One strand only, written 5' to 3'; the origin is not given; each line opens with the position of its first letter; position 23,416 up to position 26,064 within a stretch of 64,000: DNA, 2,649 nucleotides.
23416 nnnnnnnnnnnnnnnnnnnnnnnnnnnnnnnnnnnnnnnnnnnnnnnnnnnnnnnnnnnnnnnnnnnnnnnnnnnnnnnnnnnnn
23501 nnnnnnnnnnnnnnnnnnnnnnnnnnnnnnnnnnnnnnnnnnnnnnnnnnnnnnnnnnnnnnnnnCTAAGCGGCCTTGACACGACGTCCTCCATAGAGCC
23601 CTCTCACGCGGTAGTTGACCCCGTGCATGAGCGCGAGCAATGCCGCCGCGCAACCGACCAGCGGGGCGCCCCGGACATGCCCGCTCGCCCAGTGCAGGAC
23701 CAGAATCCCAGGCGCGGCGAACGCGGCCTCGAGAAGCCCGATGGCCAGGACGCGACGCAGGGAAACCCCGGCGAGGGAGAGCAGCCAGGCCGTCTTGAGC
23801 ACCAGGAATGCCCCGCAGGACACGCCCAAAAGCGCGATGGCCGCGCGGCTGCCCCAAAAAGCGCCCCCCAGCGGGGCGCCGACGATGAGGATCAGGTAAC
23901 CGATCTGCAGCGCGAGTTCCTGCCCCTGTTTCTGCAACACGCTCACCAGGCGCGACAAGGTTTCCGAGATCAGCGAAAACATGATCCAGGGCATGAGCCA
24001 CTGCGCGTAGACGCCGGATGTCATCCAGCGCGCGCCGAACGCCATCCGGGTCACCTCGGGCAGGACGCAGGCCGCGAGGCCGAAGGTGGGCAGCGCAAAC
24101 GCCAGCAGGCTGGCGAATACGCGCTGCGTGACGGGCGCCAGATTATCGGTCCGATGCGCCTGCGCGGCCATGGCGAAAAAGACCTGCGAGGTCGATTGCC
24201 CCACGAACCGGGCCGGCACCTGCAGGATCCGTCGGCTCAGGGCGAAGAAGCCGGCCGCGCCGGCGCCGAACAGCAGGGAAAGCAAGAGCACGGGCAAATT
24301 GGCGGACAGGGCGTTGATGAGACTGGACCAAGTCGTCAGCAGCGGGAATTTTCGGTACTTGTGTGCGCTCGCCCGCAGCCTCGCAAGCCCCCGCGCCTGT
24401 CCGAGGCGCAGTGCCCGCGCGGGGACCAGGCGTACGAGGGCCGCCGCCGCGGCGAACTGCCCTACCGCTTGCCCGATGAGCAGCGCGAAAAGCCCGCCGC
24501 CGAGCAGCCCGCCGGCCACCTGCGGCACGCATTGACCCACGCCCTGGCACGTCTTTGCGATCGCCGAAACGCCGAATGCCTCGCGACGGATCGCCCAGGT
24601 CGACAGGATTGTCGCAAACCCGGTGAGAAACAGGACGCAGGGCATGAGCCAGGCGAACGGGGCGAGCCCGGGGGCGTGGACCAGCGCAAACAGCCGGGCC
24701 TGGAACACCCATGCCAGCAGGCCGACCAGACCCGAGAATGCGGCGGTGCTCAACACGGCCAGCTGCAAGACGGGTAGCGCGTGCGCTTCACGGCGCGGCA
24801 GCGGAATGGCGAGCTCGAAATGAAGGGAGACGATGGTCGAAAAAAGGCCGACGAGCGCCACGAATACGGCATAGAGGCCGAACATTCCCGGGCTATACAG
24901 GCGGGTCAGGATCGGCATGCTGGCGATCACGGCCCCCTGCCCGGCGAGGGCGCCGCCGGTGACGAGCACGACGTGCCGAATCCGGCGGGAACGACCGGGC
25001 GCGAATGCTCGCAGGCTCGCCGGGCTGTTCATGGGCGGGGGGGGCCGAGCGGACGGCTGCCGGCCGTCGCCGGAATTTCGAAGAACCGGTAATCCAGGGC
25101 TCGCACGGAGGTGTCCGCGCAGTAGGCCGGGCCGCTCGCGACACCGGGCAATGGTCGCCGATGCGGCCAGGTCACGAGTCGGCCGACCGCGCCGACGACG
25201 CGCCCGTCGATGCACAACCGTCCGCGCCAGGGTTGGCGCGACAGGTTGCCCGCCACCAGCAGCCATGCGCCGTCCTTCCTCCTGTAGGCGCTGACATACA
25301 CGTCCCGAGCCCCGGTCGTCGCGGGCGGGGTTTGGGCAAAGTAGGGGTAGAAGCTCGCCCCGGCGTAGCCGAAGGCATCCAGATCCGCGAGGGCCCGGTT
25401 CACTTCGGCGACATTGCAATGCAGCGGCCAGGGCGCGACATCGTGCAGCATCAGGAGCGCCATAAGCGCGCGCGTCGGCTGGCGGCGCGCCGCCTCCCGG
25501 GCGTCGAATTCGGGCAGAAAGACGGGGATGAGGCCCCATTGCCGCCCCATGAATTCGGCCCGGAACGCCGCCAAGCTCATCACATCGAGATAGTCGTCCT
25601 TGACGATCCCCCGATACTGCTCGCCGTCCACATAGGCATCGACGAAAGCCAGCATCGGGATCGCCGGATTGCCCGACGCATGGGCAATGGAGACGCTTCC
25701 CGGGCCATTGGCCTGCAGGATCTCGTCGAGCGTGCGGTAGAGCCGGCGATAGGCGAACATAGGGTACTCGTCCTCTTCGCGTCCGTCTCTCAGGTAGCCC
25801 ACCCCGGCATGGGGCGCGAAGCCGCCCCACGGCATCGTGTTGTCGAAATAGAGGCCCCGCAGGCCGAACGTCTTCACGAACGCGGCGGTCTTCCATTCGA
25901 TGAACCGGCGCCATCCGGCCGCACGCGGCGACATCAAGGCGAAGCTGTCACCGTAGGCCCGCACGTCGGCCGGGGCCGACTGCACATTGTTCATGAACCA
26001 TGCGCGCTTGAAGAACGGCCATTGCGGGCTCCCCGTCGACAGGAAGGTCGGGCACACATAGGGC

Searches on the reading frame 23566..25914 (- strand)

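Call 6: search_protein_families(library=ncbifam, proteins=[window:23566-25914:-], max_evalue=0.00001)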
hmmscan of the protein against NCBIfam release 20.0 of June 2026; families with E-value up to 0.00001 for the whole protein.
window:23566-25914:- (782 aa): 1 family
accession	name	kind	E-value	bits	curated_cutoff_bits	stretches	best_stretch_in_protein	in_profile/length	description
NF007773.0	PRK10459.1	equivalog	6.4e-06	25.4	273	1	330-706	26-398/492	MOP flippase family protein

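Call 23: search_protein_families(library=pfam, proteins=[window:23566-25914:-], max_evalue=0.001)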
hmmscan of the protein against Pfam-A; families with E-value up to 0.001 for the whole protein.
window:23566-25914:- (782 aa): 2 families
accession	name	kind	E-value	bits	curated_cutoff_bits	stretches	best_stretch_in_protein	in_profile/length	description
PF13440.11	Polysacc_synt_3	-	1.3e-19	71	23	1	335-632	1-290/293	Polysaccharide biosynthesis protein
PF01943.22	Polysacc_synt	-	2.2e-09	37.6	28.2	1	317-580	7-267/274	Polysaccharide biosynthesis protein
